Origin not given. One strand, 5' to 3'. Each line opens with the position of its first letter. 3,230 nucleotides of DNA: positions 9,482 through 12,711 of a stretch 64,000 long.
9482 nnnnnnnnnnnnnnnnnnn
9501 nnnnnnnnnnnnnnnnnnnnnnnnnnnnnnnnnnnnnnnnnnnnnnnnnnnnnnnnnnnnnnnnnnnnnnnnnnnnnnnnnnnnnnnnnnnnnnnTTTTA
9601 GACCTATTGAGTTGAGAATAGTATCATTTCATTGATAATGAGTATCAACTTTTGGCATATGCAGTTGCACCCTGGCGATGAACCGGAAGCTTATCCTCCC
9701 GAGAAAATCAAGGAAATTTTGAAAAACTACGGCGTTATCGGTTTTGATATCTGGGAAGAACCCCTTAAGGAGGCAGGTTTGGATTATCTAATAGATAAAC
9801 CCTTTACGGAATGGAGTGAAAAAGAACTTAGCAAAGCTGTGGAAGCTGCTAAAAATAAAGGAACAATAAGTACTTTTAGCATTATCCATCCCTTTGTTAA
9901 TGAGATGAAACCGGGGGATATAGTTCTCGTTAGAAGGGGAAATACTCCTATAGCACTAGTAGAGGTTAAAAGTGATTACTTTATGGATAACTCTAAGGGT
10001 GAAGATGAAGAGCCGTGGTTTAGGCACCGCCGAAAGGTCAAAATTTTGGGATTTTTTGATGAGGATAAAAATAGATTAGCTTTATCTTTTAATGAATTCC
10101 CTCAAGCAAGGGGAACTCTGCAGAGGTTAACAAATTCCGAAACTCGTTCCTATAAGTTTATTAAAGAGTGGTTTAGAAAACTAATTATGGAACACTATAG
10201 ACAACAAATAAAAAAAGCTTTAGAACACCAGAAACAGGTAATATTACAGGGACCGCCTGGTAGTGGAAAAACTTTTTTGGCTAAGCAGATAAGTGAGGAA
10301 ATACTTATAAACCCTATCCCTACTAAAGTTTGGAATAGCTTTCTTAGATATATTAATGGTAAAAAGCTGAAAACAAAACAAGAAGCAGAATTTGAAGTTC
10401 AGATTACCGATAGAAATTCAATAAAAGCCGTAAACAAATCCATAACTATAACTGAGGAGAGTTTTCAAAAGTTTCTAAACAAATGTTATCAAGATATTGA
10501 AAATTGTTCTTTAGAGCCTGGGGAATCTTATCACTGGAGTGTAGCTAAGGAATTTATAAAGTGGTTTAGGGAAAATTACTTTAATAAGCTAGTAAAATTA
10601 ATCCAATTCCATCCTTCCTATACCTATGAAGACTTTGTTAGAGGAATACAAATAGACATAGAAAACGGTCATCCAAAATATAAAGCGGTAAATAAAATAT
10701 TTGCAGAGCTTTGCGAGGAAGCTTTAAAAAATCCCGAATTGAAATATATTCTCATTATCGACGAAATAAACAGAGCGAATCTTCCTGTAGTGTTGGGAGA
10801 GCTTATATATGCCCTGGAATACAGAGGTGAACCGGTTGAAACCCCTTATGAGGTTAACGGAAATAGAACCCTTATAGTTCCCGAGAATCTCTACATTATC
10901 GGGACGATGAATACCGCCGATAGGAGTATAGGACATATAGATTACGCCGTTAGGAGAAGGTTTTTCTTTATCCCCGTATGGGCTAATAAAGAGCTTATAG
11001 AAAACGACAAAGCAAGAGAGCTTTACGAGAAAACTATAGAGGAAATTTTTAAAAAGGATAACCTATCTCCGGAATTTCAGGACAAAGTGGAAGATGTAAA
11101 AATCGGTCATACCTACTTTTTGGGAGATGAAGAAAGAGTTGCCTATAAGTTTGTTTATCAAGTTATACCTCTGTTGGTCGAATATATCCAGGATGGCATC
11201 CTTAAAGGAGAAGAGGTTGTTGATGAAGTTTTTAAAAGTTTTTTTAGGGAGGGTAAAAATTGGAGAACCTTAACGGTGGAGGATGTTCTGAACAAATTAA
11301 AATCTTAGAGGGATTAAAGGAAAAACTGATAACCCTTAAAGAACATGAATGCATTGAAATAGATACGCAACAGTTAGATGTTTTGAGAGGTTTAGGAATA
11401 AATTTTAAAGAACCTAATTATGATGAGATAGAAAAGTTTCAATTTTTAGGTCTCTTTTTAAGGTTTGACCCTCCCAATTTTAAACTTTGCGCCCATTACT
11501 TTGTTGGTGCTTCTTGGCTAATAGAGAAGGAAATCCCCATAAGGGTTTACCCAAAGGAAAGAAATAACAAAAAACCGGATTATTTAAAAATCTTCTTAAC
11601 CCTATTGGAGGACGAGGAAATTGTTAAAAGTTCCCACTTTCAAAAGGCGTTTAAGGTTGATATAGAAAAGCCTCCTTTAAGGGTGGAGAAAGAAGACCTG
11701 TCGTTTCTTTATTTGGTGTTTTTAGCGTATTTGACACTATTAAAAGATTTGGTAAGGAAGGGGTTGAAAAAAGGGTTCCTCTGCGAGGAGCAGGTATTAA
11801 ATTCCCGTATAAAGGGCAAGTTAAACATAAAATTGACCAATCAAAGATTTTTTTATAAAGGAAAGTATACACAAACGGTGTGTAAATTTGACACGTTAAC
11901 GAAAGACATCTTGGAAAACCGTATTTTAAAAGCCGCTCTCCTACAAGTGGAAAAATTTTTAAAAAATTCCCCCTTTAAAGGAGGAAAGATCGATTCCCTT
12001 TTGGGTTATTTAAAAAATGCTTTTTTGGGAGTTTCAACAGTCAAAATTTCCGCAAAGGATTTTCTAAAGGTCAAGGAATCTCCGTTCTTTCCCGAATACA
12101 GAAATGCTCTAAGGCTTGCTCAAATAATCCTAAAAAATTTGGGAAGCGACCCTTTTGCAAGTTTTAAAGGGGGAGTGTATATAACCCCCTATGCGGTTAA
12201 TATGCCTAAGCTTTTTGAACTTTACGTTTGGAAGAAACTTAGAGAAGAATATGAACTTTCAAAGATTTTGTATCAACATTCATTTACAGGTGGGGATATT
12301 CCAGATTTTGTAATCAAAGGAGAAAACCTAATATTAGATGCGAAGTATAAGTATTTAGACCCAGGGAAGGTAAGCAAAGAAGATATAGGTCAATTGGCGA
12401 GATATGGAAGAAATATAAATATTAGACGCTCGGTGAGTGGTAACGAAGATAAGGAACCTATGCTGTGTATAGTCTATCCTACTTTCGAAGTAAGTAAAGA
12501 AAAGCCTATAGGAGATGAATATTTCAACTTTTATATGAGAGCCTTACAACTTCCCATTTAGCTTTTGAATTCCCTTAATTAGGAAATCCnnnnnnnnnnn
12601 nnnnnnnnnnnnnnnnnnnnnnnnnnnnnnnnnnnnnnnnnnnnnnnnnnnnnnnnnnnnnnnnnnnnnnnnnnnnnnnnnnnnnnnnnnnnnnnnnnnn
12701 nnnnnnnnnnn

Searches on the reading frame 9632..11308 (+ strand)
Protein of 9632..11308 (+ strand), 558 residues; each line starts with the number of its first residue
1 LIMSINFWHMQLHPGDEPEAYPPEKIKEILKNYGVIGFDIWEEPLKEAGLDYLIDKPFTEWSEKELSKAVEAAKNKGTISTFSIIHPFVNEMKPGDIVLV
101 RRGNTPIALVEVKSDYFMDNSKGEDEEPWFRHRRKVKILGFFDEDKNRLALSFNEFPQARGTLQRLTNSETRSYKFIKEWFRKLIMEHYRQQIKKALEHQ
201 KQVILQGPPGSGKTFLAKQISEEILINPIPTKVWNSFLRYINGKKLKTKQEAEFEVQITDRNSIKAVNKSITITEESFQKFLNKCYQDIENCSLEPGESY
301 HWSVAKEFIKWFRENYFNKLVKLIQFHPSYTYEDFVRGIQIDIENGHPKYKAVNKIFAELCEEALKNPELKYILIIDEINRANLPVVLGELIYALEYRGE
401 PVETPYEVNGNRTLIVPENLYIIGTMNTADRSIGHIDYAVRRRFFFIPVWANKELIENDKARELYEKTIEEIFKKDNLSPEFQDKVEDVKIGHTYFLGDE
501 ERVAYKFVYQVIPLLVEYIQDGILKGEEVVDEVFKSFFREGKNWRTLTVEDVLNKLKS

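Call 17: search_protein_families(library=padloc, proteins=[window:9632-11308:+], max_evalue=0.0001)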
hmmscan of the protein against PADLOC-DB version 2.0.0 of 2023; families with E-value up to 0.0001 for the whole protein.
window:9632-11308:+ (558 aa): 8 families
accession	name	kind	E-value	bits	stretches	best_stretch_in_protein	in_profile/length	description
PDLC03547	REase_II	-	2.4e-14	50.8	1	323-445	294-439/585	Type II restriction enzyme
PDLC03920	MkoA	-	9.7e-09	32.1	1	172-225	607-656/1112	-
PDLC03448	REase_II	-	3.5e-08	30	0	372-446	627-718/857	Type II restriction enzyme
PDLC04232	IetA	-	1.4e-07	29.3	1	177-226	91-142/330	-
PDLC04140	mad8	-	2.8e-07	28.4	1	193-379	20-200/314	mads_8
PDLC05079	PDC-S73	-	2.5e-06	24.6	1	173-221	164-212/752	-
PDLC04815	PDC-S02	-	2.5e-05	21.7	0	64-137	45-115/346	-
PDLC02196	IetA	-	2.9e-05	21.7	1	186-225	108-147/374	-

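Call 73: search_protein_families(library=pfam, proteins=[window:9632-11308:+], max_evalue=0.01)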
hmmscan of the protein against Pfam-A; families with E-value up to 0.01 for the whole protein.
window:9632-11308:+ (558 aa): 17 families
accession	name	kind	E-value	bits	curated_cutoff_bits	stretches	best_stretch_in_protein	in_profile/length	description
PF07728.20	AAA_5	-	5.4e-17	62.5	22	2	318-444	25-139/139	AAA domain (dynein-related subfamily)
PF00004.35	AAA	-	4.9e-06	27.5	21.2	1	203-249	1-37/131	ATPase family associated with various cellular activities (AAA)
PF20720.3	nSTAND3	-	6.4e-06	26.4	27.2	1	191-225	8-42/155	Novel STAND NTPase 3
PF13401.12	AAA_22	-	0.00016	22.4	27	0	199-224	4-29/130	AAA domain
PF13173.12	AAA_14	-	0.00051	20.5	27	0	201-255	3-49/129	AAA domain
PF13086.12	AAA_11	-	0.00067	20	27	1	189-223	6-40/257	AAA domain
PF05496.18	RuvB_N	-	0.00088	19.5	27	0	194-225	27-58/159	Holliday junction DNA helicase RuvB P-loop domain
PF02367.23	TsaE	-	0.0011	19.3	26.6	1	187-226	8-47/128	Threonylcarbamoyl adenosine biosynthesis protein TsaE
PF00158.32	Sigma54_activat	-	0.0017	18.5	20.2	1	185-223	7-45/168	Sigma-54 interaction domain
PF04851.21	ResIII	-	0.0019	18.5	22.5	1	190-262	16-81/164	Type III restriction enzyme, res subunit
PF24883.2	NPHP3_N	-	0.002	18.8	24.8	1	193-224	15-46/164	Nephrocystin 3, N-terminal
PF05729.18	NACHT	-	0.002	18.4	26.7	1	202-230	2-30/167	NACHT domain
PF01078.27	Mg_chelatase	-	0.0021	17.9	20.3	1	191-222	13-44/207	Magnesium chelatase, subunit ChlI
PF13191.12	AAA_16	-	0.0043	18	32.6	1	190-226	13-50/167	AAA ATPase domain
PF12775.13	AAA_7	-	0.0051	16.8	25.8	0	189-223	22-56/181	P-loop containing dynein motor region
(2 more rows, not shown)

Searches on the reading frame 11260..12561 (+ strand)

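Call 17: search_protein_families(library=padloc, proteins=[window:11260-12561:+], max_evalue=0.0001)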
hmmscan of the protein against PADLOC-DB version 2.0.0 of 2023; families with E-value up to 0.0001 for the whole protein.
window:11260-12561:+ (433 aa): 0 families

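Call 73: search_protein_families(library=pfam, proteins=[window:11260-12561:+], max_evalue=0.01)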
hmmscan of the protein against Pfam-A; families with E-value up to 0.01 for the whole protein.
window:11260-12561:+ (433 aa): 1 family
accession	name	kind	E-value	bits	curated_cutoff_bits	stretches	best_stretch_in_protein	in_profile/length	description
PF10117.15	McrBC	-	1e-26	94.1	23.9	1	90-387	14-308/318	McrBC 5-methylcytosine restriction system component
